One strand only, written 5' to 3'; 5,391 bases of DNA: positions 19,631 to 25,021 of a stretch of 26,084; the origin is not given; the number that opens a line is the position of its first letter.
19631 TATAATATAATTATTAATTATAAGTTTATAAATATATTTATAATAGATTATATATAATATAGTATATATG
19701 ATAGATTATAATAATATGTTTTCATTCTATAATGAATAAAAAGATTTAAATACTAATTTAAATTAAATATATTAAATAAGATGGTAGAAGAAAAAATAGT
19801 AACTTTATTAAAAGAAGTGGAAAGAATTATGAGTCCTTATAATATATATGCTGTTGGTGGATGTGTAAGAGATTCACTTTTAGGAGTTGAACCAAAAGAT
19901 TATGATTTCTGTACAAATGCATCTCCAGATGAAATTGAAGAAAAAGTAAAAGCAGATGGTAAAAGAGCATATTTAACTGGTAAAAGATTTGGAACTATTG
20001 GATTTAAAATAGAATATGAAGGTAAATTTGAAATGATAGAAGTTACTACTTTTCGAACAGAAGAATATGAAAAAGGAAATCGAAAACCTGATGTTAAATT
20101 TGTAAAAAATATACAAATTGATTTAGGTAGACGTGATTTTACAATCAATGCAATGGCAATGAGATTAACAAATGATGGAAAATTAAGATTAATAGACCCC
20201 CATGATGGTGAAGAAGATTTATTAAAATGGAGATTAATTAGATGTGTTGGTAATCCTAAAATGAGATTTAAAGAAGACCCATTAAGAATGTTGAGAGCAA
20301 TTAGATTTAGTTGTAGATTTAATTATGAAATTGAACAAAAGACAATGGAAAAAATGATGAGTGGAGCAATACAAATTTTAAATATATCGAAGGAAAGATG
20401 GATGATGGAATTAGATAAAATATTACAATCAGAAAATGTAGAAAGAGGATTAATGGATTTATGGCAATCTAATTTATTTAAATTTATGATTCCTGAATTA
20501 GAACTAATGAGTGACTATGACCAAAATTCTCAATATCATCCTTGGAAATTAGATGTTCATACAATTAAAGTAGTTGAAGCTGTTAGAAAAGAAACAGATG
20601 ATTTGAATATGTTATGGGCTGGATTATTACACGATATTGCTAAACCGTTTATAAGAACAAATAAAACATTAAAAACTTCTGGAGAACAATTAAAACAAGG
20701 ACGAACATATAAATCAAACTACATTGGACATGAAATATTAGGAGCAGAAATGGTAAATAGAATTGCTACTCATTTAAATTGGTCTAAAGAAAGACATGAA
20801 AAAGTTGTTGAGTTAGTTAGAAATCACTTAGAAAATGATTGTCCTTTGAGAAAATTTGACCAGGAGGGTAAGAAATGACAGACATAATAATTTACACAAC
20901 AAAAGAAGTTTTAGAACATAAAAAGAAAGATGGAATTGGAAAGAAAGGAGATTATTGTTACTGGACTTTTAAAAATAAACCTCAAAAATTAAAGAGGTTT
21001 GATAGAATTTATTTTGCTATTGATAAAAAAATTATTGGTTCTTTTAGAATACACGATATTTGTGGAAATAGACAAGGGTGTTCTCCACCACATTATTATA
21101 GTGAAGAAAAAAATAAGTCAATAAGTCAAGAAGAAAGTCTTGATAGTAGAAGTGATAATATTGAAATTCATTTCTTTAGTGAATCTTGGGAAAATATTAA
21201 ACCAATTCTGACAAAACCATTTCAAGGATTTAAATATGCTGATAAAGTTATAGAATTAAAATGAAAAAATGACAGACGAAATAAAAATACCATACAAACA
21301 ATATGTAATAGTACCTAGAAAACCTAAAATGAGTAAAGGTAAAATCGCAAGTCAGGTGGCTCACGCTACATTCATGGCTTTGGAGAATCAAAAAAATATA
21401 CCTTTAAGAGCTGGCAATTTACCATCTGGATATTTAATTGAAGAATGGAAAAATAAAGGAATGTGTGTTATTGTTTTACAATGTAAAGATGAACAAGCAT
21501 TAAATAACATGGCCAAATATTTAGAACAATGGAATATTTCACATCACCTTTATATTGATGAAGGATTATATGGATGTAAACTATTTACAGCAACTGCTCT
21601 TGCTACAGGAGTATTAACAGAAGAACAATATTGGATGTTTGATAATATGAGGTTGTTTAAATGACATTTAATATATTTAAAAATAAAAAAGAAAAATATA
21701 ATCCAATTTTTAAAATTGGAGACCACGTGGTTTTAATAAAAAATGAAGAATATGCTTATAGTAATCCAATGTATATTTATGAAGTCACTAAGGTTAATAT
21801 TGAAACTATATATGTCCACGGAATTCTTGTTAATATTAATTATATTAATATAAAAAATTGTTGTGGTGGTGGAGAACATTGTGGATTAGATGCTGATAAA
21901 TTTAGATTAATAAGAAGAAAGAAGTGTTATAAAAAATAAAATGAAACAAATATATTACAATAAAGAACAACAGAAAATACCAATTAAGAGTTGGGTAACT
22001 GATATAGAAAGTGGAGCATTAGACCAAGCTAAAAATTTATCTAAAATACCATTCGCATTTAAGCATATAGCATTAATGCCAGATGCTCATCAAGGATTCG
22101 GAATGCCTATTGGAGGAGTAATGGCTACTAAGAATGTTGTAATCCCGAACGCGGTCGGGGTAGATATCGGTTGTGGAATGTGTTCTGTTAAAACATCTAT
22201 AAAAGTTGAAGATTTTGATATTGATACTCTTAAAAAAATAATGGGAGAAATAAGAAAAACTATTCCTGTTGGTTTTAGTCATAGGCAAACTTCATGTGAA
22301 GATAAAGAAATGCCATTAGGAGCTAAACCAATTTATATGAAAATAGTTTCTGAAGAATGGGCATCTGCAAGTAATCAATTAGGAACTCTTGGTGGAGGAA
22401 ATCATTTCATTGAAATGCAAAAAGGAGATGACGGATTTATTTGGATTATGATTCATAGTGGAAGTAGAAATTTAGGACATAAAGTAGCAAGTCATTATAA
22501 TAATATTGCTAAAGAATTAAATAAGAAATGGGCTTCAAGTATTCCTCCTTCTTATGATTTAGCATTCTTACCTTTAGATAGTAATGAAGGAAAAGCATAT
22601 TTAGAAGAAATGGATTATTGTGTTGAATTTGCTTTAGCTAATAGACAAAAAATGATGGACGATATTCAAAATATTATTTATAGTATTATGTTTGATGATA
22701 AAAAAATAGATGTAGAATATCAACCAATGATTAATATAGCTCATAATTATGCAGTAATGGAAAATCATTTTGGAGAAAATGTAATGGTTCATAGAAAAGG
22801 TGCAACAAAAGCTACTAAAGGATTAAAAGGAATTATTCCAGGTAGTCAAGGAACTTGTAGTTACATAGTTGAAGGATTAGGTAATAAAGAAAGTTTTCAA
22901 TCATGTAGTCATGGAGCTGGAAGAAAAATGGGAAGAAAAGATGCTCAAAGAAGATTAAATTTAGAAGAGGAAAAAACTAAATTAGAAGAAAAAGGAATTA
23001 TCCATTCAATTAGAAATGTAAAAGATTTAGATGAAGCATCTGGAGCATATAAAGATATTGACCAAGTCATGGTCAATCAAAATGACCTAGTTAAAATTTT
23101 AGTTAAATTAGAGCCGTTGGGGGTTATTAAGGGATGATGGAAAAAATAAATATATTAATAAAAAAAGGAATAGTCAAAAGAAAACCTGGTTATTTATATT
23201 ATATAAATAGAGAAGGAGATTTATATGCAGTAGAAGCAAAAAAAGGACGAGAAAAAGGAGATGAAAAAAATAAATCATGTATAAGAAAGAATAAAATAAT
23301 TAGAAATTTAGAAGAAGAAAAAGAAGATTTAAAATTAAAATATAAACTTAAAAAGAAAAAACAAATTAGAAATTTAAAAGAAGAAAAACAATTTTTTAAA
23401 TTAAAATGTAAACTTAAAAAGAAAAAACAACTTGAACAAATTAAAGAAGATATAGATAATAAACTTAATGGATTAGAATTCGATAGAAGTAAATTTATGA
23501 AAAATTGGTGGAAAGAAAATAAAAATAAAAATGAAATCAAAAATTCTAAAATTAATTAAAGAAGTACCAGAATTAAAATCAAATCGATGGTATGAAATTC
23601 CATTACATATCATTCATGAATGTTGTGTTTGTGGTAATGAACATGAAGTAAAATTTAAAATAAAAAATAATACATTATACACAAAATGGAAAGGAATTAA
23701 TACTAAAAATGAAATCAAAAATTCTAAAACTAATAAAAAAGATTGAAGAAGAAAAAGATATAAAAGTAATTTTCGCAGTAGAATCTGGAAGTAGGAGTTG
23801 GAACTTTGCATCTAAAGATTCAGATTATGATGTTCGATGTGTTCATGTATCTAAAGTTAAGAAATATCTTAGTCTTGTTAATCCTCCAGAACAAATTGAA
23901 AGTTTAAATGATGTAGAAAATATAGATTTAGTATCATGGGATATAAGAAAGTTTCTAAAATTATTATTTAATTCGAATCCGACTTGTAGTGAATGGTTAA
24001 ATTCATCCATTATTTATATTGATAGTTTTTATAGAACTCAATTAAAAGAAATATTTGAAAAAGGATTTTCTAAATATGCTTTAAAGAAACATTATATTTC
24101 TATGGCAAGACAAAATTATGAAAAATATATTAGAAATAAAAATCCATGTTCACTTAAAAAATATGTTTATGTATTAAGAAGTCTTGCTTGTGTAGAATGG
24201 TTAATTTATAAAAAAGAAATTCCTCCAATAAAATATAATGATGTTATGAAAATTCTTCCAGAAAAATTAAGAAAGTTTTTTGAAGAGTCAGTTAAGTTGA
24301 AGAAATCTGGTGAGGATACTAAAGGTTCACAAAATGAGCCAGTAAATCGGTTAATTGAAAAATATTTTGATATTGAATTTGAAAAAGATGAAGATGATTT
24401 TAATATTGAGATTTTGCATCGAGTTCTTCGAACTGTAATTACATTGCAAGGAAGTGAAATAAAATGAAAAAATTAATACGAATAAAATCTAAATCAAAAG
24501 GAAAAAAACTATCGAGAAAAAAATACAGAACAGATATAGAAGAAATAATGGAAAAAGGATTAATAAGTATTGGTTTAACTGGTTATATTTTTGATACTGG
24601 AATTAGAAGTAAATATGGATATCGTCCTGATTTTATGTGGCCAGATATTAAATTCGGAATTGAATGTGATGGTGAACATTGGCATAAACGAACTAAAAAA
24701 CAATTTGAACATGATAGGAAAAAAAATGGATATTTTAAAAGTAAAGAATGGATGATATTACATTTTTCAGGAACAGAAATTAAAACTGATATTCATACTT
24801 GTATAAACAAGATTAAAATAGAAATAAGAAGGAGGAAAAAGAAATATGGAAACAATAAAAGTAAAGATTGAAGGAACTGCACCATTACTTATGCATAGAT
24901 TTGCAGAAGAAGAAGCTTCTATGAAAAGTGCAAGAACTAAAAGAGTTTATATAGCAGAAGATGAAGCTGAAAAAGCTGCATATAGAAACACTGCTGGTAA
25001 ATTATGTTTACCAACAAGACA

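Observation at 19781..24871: Nine-gene plus-strand island combining CCA-adding/HD enzyme, PTH2, RtcB and an RlaP-like nucleotidyltransferase: a multi-pronged tRNA repair (counter-defence) cassette with uncharacterised partners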

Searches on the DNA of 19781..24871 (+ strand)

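Call 9: search_dna_similar(query=window:19781-24871:+, collection=phages, mode=distant, max_rows=20)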
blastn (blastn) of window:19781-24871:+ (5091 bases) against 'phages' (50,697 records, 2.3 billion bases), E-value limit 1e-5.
Records with a match: 6; places in all: 6; records where one place covers at least 80% of the query: 0.
Best place of each record, by identity: >=99% 6.
By first word of the organism name: Proteus 4; Cronobacter 2.
By host as written in the record: Proteus mirabilis 3; Cronobacter sakazakii 2; chicken and sheep 1.
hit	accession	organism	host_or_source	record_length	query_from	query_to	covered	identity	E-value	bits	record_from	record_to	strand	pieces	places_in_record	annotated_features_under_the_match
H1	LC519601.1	Cronobacter phage vB_CsaP_009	Cronobacter sakazakii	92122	2602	2636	1%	100.0%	5e-7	64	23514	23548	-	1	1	hypothetical protein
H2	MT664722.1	Proteus phage Vb_PmiP-P59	Proteus mirabilis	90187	2602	2636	1%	100.0%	5e-7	64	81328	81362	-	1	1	RNA-splicing ligase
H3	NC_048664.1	Cronobacter phage vB_CsaP_009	Cronobacter sakazakii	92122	2602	2636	1%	100.0%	5e-7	64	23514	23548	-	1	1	tRNA splicing ligase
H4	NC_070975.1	Proteus phage Vb_PmiP-P59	Proteus mirabilis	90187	2602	2636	1%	100.0%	5e-7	64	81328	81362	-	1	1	RNA-splicing ligase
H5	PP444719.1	Proteus phage J3S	Proteus mirabilis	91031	2602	2636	1%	100.0%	5e-7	64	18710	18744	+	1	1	RNA-splicing ligase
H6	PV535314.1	Proteus phage vB_PMG_YP1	chicken and sheep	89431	2602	2636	1%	100.0%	5e-7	64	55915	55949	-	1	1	hypothetical protein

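Call 35: search_rna_families(source=L086, threshold=gathering)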
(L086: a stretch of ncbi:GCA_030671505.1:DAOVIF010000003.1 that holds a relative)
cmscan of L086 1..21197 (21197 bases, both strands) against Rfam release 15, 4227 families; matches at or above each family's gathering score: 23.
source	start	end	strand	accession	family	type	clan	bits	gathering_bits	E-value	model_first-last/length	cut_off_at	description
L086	14517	14740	-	RF00373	RNaseP_arch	Gene; ribozyme;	CL00002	95.3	84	9.5e-26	1-288/288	no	Archaeal RNase P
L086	14366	14438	-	RF00005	tRNA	Gene; tRNA;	CL00001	71.6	29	3.8e-14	1-71/71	no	tRNA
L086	16469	16539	-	RF00005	tRNA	Gene; tRNA;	CL00001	68.2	29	3.2e-13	1-71/71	no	tRNA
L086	14893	14965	-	RF00005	tRNA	Gene; tRNA;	CL00001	67.9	29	3.8e-13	1-71/71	no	tRNA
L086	16171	16241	-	RF00005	tRNA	Gene; tRNA;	CL00001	67.6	29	4.7e-13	1-71/71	no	tRNA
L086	15672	15746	-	RF00005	tRNA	Gene; tRNA;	CL00001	67.5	29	5.1e-13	1-71/71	no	tRNA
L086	16244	16314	-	RF00005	tRNA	Gene; tRNA;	CL00001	67.3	29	5.7e-13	1-71/71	no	tRNA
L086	15594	15668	-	RF00005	tRNA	Gene; tRNA;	CL00001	63.4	29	6.8e-12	1-71/71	no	tRNA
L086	16544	16616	-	RF00005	tRNA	Gene; tRNA;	CL00001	63.4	29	6.8e-12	1-71/71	no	tRNA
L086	15362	15434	-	RF00005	tRNA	Gene; tRNA;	CL00001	63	29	8.7e-12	1-71/71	no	tRNA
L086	15514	15589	-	RF00005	tRNA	Gene; tRNA;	CL00001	61.7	29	1.9e-11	1-71/71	no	tRNA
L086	14816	14889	-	RF00005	tRNA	Gene; tRNA;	CL00001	61.3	29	2.5e-11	1-71/71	no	tRNA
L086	15749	15819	-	RF00005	tRNA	Gene; tRNA;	CL00001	57.1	29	3.7e-10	1-71/71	no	tRNA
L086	14742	14812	-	RF00005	tRNA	Gene; tRNA;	CL00001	56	29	7.6e-10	1-71/71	no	tRNA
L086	15116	15198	-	RF00005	tRNA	Gene; tRNA;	CL00001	55.7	29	9e-10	1-71/71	no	tRNA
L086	16005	16085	-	RF00005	tRNA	Gene; tRNA;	CL00001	55.3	29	1.2e-09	1-71/71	no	tRNA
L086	15438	15509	-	RF00005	tRNA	Gene; tRNA;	CL00001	55.1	29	1.3e-09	1-71/71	no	tRNA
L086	14291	14362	-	RF00005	tRNA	Gene; tRNA;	CL00001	55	29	1.4e-09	1-71/71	no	tRNA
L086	15202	15283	-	RF00005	tRNA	Gene; tRNA;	CL00001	53.7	29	3.2e-09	1-71/71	no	tRNA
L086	16089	16168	-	RF00005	tRNA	Gene; tRNA;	CL00001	52.9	29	5.4e-09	1-71/71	no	tRNA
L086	14969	15042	-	RF00005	tRNA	Gene; tRNA;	CL00001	52.6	29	6.2e-09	1-71/71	no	tRNA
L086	14442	14512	-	RF00005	tRNA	Gene; tRNA;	CL00001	46.9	29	2.4e-07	1-71/71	no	tRNA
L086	14216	14287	-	RF00005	tRNA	Gene; tRNA;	CL00001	45.1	29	7.4e-07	1-71/71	no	tRNA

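Call 38: search_rna_families(source=L086, start=14400, end=14800, threshold=evalue, max_evalue=0.01, show_alignments=2)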
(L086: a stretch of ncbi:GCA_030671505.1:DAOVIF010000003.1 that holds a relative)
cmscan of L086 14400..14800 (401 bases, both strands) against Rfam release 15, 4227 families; matches with E-value up to 0.01: 3.
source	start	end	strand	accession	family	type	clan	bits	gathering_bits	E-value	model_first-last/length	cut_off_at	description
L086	14517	14740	-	RF00373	RNaseP_arch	Gene; ribozyme;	CL00002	95.3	84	1.8e-27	1-288/288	no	Archaeal RNase P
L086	14442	14512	-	RF00005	tRNA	Gene; tRNA;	CL00001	46.9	29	4.5e-09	1-71/71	no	tRNA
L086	14742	14800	-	RF00005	tRNA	Gene; tRNA;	CL00001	29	29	0.00037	13-71/71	5'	tRNA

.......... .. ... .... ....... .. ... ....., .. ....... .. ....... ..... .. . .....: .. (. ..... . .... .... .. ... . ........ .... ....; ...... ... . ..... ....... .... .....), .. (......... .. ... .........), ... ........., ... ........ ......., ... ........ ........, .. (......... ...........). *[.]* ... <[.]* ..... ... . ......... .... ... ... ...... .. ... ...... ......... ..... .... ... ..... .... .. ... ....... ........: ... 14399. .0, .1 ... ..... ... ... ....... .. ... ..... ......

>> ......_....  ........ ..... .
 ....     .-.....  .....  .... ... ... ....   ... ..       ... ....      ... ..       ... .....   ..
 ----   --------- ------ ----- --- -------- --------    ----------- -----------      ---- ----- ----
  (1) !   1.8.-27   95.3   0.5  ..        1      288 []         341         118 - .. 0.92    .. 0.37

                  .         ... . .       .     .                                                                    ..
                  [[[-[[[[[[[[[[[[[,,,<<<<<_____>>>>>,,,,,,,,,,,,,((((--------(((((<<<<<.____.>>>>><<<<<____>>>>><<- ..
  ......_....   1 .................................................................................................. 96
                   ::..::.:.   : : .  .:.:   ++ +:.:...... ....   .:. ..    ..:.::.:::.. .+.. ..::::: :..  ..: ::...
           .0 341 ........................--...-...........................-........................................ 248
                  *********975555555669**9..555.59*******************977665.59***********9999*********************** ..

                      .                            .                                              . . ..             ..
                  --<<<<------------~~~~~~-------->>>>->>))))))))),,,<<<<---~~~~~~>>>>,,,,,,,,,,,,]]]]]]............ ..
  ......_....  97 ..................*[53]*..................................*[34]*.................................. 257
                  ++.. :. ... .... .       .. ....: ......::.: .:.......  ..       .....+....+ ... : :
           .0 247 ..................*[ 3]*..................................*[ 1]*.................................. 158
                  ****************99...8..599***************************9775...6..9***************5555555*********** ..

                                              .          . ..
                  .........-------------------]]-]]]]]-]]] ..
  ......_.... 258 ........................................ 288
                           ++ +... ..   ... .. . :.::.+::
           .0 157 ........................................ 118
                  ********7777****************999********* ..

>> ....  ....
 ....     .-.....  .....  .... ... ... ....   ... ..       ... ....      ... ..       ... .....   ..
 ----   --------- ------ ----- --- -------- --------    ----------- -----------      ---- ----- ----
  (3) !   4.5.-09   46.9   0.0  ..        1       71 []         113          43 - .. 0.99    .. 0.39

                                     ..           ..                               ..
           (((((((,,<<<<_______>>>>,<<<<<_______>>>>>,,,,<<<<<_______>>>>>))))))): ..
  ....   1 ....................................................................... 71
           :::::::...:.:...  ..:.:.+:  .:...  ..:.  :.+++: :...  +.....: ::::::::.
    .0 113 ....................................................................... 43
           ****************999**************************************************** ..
